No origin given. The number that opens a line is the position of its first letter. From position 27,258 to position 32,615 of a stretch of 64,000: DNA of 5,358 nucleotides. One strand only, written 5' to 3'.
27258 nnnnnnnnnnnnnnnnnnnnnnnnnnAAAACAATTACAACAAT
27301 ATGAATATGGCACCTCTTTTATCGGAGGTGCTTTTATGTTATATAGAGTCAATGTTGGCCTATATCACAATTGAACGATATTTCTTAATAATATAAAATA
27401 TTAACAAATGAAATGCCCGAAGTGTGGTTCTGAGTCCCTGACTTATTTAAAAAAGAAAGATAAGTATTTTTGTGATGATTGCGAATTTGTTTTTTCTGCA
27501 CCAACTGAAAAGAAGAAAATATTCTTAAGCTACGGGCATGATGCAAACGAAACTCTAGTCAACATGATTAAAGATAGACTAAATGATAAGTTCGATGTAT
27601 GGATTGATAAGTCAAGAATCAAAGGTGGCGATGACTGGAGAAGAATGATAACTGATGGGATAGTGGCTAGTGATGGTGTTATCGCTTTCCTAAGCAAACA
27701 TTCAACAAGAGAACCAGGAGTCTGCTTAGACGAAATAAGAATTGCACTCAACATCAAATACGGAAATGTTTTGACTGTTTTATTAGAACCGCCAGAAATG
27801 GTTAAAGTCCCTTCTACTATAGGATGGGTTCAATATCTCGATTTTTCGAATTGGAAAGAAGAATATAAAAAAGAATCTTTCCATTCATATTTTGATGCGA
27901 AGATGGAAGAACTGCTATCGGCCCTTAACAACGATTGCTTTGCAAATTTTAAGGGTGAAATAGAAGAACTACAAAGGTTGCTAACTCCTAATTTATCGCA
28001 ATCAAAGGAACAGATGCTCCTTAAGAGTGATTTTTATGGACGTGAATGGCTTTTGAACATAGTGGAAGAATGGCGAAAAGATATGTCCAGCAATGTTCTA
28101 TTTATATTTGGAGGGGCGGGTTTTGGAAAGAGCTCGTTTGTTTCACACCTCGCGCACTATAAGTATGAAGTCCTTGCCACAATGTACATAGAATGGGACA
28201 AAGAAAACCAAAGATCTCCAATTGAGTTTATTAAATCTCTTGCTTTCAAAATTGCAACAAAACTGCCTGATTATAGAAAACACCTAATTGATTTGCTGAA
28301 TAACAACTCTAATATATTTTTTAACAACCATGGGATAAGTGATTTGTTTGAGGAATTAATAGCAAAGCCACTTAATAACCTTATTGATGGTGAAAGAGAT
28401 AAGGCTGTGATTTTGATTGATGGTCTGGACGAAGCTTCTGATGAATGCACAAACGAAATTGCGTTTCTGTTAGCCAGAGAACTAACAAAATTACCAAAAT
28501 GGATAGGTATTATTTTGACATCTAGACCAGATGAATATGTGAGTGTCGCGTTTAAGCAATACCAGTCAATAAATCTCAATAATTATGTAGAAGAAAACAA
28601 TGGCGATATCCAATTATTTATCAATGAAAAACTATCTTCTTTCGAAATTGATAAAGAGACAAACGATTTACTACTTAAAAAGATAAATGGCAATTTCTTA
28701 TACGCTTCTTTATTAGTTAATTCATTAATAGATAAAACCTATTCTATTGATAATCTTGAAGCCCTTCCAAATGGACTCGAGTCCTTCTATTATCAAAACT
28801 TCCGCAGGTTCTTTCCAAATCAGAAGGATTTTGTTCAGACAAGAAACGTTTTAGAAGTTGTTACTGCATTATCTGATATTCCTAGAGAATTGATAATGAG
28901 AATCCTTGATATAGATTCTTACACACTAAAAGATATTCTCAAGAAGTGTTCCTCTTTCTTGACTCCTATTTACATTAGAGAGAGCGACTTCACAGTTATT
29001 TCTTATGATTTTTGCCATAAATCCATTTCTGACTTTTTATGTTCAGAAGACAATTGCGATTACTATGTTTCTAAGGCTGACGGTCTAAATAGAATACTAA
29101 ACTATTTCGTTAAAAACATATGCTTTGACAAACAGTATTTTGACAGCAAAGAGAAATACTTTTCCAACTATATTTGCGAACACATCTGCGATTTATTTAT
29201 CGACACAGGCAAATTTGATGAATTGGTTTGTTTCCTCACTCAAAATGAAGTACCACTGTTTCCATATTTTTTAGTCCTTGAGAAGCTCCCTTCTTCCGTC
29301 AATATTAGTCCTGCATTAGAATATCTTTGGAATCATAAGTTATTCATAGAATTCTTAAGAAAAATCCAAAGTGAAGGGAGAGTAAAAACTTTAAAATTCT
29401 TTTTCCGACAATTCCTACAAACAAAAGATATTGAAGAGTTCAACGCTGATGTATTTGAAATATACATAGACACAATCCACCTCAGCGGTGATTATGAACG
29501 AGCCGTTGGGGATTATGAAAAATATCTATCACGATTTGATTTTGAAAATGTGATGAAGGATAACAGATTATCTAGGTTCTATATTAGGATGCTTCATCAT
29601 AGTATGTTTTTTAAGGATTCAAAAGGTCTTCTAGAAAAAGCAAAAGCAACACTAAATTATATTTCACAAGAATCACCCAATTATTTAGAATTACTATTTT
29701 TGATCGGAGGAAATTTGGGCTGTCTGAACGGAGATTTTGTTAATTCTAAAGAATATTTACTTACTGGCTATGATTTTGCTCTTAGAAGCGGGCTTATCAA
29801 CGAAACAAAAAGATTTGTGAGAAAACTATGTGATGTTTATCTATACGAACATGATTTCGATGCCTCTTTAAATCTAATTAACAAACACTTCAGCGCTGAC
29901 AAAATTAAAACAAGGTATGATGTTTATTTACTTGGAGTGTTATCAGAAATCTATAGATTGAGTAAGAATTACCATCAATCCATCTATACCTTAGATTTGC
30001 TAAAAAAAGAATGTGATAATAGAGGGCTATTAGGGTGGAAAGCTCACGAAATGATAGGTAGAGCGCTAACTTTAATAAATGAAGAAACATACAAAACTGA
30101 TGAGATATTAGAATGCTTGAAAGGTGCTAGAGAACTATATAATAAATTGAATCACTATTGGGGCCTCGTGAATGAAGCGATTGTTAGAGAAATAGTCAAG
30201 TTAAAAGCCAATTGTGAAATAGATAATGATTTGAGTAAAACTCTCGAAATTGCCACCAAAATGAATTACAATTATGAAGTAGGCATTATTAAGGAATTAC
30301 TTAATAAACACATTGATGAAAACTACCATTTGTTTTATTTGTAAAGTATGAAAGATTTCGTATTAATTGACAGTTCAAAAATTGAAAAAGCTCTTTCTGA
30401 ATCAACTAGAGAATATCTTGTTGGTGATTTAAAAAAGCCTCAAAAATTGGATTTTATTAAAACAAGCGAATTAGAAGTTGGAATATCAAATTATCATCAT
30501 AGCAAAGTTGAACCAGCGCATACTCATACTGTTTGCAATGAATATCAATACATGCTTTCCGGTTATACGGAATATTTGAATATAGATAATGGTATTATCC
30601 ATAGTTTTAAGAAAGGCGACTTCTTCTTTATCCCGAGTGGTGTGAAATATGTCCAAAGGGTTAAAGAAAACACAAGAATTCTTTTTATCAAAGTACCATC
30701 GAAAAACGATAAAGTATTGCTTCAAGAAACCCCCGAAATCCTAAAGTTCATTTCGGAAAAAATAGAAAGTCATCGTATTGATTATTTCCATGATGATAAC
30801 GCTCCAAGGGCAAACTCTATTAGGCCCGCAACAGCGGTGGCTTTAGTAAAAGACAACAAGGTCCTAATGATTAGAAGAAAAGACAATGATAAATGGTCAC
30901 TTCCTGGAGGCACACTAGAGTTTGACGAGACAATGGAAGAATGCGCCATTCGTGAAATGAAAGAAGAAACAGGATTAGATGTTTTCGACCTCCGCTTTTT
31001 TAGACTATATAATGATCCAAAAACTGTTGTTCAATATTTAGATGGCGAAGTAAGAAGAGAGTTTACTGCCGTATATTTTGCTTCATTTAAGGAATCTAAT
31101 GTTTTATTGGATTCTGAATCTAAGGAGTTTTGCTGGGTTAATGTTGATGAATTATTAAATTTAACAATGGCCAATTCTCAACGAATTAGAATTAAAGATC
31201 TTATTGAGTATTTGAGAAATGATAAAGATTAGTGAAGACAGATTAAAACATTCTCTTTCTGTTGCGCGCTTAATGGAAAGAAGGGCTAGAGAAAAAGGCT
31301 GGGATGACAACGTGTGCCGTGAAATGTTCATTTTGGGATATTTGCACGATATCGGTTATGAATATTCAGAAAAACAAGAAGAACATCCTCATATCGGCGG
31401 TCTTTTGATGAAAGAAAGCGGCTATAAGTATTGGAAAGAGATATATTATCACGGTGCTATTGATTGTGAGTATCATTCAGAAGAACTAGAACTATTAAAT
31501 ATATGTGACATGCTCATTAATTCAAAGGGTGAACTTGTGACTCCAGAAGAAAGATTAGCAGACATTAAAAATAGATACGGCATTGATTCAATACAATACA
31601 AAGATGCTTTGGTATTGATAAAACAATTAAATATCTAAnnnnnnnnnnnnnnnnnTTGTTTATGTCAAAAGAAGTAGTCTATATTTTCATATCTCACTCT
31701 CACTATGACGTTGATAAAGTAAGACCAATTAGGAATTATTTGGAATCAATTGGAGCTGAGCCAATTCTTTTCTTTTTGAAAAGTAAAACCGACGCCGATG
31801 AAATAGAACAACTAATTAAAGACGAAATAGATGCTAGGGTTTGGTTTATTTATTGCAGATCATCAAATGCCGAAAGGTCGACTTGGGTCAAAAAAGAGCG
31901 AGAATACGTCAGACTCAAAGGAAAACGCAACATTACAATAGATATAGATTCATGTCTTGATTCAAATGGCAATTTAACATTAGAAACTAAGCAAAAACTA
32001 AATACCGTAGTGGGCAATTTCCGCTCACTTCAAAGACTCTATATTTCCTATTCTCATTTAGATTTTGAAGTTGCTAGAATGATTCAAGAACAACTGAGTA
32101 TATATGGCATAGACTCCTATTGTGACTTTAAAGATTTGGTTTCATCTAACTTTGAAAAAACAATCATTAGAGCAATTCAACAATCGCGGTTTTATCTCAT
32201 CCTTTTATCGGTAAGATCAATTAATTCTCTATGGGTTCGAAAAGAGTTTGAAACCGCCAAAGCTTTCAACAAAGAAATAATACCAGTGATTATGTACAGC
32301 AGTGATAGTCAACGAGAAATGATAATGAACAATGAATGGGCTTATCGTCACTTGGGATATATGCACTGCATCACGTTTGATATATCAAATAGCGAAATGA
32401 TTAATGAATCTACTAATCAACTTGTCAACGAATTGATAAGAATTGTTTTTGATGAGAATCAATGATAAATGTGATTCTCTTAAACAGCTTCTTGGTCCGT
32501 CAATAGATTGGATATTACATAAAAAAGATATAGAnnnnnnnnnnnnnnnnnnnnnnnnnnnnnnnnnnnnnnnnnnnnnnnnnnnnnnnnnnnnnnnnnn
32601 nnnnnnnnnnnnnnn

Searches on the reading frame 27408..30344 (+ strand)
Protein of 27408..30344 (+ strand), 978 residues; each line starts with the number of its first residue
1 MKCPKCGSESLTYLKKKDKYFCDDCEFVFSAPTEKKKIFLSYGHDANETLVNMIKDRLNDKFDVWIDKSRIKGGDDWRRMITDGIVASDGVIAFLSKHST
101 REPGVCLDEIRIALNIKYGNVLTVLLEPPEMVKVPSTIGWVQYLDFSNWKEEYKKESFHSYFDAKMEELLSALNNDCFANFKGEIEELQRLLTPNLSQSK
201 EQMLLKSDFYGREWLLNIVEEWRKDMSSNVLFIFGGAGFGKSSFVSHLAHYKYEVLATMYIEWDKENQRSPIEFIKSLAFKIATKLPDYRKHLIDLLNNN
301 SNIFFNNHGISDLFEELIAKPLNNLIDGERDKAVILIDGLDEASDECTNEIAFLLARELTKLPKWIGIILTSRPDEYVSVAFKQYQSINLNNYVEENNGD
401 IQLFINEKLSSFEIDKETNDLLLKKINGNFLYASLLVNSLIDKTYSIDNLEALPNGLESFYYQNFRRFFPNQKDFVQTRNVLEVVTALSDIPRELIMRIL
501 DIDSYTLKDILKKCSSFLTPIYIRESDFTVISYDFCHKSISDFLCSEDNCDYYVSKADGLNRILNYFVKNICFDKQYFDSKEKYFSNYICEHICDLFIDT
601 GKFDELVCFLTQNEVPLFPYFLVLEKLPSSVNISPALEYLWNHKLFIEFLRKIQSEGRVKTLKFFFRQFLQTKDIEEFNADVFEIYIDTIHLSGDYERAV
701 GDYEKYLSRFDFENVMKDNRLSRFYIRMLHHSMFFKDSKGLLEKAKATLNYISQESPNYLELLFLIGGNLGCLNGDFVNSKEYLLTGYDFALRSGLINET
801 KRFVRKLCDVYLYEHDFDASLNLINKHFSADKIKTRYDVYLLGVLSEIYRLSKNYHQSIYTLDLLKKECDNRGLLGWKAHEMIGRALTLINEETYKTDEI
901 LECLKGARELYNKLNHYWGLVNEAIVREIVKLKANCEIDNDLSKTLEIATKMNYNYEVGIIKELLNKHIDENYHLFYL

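Call 21: search_protein_families(library=pfam, proteins=[window:27408-30344:+], max_evalue=0.05)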
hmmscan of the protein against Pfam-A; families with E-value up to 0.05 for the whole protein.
window:27408-30344:+ (978 aa): 11 families
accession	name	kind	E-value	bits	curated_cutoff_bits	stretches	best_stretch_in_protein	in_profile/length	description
PF24883.2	NPHP3_N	-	1.6e-19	71.2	24.8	1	213-373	4-164/164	Nephrocystin 3, N-terminal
PF13676.11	TIR_2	-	1.5e-18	67.8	28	1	38-154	1-115/122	TIR domain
PF01637.24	ATPase_2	-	4.4e-06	27.1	33.2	1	209-355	1-132/225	ATPase domain predominantly from Archaea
PF13191.12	AAA_16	-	1.1e-05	26.5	32.6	1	209-357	2-158/167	AAA ATPase domain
PF01582.25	TIR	-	4.4e-05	23.8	21.3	1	39-125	5-92/179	TIR domain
PF13401.12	AAA_22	-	0.00029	21.6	27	1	228-356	5-109/130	AAA domain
PF05729.18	NACHT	-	0.0004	20.7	26.7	1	230-377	2-133/167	NACHT domain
PF08792.16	A2L_zn_ribbon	-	0.0016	18.5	22.9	1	2-29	5-31/33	A2L zinc ribbon domain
PF08271.17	Zn_Ribbon_TF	-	0.0041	17.1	29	1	1-28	1-28/43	TFIIB zinc-binding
PF20703.3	nSTAND1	-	0.0067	16.5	27.1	1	209-381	16-168/379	Novel STAND NTPase 1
PF25201.1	nSTAND6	-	0.039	14.4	27.7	0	210-251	2-41/148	Novel STAND NTPase 6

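Call 67: search_protein_families(library=padloc, proteins=[window:27408-30344:+], max_evalue=0.001)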
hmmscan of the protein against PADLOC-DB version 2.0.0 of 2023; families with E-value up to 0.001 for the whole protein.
window:27408-30344:+ (978 aa): 5 families
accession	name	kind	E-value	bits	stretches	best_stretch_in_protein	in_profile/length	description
PDLC02421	Aga_TIR-PNTD1-PNTD2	-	3.6e-09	34.2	1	34-149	2-121/430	Class I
PDLC02403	Aga_TIR-PNTD1-PNTD2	-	1.2e-07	29.2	1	35-153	2-124/443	Class I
PDLC05062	PDC-S66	-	1e-06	26.4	1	33-98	146-212/282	-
PDLC03957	bSEFIR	-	7.4e-05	20.7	1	32-97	35-103/412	-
PDLC02012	SAVED5--SAVED_TIR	-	0.0003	18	1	36-117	14-95/404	-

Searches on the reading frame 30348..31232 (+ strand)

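Call 21: search_protein_families(library=pfam, proteins=[window:30348-31232:+], max_evalue=0.05)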
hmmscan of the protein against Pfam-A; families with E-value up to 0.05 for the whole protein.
window:30348-31232:+ (294 aa): 6 families
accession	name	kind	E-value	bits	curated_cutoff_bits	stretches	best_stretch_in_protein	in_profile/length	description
PF00293.34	NUDIX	-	2.5e-22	79.8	21.1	1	160-279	4-128/134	NUDIX domain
PF14815.12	NUDIX_4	-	3.1e-05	24.2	35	1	163-276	2-105/113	NUDIX domain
PF07883.17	Cupin_2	-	4.2e-05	23.6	27.2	1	52-101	8-54/70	Cupin domain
PF05899.18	Cupin_3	-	0.0054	16.8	23.5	1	64-110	26-71/74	EutQ-like cupin domain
PF13869.12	NUDIX_2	-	0.013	15.3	27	0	162-207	47-94/188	Nucleotide hydrolase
PF00190.28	Cupin_1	-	0.025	14.6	22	1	53-119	44-116/151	Cupin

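Call 67: search_protein_families(library=padloc, proteins=[window:30348-31232:+], max_evalue=0.001)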
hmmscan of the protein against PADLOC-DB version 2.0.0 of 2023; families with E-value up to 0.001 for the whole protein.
window:30348-31232:+ (294 aa): 1 family
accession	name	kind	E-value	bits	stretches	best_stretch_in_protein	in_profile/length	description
PDLC04899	PDC-S07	-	1.7e-14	51.6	1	163-287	11-130/135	-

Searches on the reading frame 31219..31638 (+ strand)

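Call 67: search_protein_families(library=padloc, proteins=[window:31219-31638:+], max_evalue=0.001)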
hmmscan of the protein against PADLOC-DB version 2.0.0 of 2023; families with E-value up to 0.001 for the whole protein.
window:31219-31638:+ (139 aa): 0 families

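Call 68: search_protein_families(library=pfam, proteins=[window:31219-31638:+], max_evalue=0.001)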
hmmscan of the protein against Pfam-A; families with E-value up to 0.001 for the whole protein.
window:31219-31638:+ (139 aa): 1 family
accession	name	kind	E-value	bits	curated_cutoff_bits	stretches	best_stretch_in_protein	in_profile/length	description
PF01966.28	HD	-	7e-05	23.5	22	1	8-73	1-75/116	HD domain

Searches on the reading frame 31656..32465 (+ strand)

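Call 21: search_protein_families(library=pfam, proteins=[window:31656-32465:+], max_evalue=0.05)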
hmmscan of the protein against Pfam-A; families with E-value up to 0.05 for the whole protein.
window:31656-32465:+ (269 aa): 4 families
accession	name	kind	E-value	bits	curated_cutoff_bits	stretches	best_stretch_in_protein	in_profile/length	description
PF13676.11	TIR_2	-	2e-25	90.1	28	2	129-217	2-94/122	TIR domain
PF08937.16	ThsB_TIR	-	6.6e-10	39.7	21.2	2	129-213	1-95/100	Thoeris protein ThsB, TIR-like domain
PF01582.25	TIR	-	7.5e-06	26.3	21.3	1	139-208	17-87/179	TIR domain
PF13271.11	DUF4062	-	0.016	15.8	24.7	0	10-65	2-57/82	Domain of unknown function (DUF4062)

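Call 67: search_protein_families(library=padloc, proteins=[window:31656-32465:+], max_evalue=0.001)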
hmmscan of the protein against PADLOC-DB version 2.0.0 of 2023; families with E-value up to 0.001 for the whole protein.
window:31656-32465:+ (269 aa): 10 families
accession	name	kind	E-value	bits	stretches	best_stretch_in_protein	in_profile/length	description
PDLC00436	ThsB1|ThsB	-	3.7e-13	47.4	2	6-81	34-112/183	TIR-like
PDLC02012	SAVED5--SAVED_TIR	-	3.1e-12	44.3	1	123-197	11-87/404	-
PDLC00426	ThsB1|ThsB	-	1.5e-11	42.2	2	6-96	236-332/352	TIR-like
PDLC00419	ThsB1|ThsB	-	4.1e-11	41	1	114-206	16-113/165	TIR-like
PDLC00431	ThsB1|ThsB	-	5.8e-06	24.8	1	16-176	10-159/162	TIR-like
PDLC05062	PDC-S66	-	7.8e-06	23.5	1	127-200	150-225/282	-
PDLC00418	ThsB1|ThsB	-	1.9e-05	22.6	0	9-95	6-98/155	TIR-like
PDLC00425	ThsB1|ThsB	-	4.2e-05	20.8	1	159-247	293-379/389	TIR-like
PDLC00437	ThsB1|ThsB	-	6e-05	21.1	0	167-230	30-90/129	TIR-like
PDLC00423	ThsB1|ThsB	-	8e-05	20.4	0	4-85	32-117/190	TIR-like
